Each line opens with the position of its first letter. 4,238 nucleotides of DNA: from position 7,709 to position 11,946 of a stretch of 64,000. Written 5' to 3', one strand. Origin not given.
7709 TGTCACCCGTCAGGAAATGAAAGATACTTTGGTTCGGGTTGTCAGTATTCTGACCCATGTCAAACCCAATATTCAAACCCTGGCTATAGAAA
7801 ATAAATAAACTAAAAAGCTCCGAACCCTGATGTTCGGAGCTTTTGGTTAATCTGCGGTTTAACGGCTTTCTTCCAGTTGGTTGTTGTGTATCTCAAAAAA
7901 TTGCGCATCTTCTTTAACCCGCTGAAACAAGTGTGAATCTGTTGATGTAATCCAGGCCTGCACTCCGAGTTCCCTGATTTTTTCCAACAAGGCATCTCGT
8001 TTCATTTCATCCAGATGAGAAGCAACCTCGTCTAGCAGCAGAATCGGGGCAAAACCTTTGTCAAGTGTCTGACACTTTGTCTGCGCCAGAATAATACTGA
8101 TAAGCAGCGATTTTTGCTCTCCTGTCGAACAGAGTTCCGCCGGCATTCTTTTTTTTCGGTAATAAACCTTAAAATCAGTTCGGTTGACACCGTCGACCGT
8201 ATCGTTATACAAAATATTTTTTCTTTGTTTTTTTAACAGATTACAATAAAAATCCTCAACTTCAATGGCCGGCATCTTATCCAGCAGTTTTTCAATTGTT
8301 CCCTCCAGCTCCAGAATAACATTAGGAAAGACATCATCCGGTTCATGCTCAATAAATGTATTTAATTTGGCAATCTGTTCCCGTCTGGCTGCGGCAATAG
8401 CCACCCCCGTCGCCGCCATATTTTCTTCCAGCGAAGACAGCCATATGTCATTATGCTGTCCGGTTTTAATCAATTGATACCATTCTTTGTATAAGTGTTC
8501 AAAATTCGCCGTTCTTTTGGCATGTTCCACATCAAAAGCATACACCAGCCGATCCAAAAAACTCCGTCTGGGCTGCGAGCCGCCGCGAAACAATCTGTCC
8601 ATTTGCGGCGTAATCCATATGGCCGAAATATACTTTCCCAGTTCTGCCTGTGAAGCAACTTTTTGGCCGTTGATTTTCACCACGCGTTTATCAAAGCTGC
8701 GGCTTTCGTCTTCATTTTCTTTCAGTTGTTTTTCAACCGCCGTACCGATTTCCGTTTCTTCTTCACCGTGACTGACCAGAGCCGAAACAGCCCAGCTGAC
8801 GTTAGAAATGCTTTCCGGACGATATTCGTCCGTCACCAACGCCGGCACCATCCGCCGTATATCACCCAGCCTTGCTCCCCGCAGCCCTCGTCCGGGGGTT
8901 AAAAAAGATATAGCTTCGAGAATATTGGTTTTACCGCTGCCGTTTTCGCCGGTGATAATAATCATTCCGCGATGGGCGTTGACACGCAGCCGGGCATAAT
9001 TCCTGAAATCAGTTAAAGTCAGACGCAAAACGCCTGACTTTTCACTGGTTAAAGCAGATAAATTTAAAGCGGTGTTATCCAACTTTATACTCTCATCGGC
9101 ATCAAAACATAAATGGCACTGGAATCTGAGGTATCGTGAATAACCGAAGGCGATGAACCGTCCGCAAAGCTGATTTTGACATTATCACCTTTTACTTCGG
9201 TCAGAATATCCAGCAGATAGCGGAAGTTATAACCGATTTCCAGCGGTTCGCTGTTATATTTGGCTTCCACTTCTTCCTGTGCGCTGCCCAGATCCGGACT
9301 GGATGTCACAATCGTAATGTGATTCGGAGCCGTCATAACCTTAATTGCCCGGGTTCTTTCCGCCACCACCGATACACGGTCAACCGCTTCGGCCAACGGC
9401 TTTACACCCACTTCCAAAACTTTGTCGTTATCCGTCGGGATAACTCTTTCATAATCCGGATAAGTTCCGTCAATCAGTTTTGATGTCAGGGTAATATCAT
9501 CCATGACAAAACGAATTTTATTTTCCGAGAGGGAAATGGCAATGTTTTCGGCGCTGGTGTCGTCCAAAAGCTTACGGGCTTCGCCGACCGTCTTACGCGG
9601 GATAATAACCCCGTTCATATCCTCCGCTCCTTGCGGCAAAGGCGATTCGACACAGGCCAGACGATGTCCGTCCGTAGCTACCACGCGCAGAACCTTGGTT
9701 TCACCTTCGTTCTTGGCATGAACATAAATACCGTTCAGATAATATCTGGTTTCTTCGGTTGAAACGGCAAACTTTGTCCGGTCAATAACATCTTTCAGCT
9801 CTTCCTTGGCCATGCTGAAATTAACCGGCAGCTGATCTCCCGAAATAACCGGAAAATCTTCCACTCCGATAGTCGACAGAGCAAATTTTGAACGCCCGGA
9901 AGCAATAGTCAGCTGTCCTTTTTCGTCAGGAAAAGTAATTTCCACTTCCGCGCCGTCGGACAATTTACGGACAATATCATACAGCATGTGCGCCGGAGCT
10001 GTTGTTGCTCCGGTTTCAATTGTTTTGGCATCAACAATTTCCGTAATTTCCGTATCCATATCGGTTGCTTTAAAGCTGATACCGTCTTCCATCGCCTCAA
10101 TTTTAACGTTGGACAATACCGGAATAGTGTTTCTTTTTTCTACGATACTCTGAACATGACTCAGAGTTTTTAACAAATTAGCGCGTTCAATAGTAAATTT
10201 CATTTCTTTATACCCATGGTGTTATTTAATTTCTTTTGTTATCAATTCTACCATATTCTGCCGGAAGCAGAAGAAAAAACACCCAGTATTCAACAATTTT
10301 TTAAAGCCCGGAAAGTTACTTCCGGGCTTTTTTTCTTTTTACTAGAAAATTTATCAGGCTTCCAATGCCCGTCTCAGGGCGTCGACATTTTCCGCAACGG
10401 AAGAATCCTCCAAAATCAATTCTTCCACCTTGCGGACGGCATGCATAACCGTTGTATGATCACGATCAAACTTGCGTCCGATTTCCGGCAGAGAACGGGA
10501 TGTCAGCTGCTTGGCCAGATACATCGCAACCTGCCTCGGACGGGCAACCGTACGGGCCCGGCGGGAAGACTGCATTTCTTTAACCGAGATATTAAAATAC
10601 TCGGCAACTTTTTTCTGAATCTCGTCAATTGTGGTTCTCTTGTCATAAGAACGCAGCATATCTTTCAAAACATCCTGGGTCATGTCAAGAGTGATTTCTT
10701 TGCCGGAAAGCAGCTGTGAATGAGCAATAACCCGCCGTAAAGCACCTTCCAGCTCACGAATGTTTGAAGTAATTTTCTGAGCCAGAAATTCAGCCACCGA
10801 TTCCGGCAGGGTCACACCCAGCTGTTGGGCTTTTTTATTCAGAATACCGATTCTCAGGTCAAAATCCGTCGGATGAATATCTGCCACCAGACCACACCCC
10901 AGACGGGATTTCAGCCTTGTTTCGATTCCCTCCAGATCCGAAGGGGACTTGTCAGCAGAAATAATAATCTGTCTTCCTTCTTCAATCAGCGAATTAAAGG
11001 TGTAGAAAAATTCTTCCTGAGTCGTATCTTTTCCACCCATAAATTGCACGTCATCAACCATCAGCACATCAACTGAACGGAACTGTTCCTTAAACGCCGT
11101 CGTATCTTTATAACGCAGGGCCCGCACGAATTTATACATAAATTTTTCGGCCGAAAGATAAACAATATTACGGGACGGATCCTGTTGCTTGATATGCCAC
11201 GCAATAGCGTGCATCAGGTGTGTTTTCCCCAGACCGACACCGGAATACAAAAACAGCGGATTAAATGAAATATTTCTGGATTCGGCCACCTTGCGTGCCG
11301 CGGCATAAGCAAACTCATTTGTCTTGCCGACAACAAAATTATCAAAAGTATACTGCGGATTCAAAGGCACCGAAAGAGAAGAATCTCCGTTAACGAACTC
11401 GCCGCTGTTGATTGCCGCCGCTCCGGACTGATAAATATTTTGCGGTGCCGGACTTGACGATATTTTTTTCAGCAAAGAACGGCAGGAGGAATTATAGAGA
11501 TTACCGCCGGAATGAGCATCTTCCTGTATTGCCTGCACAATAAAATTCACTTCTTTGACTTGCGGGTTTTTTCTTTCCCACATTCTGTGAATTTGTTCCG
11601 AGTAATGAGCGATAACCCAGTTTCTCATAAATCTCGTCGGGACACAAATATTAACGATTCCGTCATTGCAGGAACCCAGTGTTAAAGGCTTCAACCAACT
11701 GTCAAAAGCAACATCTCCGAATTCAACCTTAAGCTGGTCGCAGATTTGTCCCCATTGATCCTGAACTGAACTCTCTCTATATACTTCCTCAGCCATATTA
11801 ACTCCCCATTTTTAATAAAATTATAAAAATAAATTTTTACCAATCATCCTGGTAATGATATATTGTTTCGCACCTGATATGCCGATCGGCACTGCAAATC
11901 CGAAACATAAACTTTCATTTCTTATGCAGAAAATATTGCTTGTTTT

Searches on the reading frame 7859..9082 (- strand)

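Call 109: search_protein_families(library=pfam, proteins=[window:7859-9082:-], max_evalue=0.00001)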
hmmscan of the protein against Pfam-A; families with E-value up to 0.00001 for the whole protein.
window:7859-9082:- (407 aa): 4 families
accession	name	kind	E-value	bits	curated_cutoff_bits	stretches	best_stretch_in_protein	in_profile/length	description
PF02463.25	SMC_N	-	2.2e-25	89.8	40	1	20-397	4-213/220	RecF/RecN/SMC N terminal domain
PF13304.12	AAA_21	-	1.8e-11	45.1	27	1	41-151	2-130/304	AAA domain, putative AbiEii toxin, Type IV TA system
PF13476.12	AAA_23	-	2e-10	42.1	27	1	20-154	1-123/201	AAA domain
PF13175.12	AAA_15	-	3.6e-06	27.3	32.1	0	21-61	6-46/374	AAA ATPase domain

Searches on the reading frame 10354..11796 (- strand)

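Call 109: search_protein_families(library=pfam, proteins=[window:10354-11796:-], max_evalue=0.00001)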
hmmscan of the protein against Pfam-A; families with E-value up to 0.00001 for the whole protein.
window:10354-11796:- (480 aa): 3 families
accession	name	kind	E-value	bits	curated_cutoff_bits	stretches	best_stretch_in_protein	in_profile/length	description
PF00308.24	Bac_DnaA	-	2.2e-67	226.7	23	1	145-305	1-161/162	Bacterial DnaA ATPAse domain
PF08299.17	Bac_DnaA_C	-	3.5e-31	107.5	31.5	1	390-457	1-69/69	Bacterial dnaA protein helix-turn-helix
PF11638.13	DnaA_N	-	9.9e-19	67.3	24.6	1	12-74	1-64/65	DnaA N-terminal domain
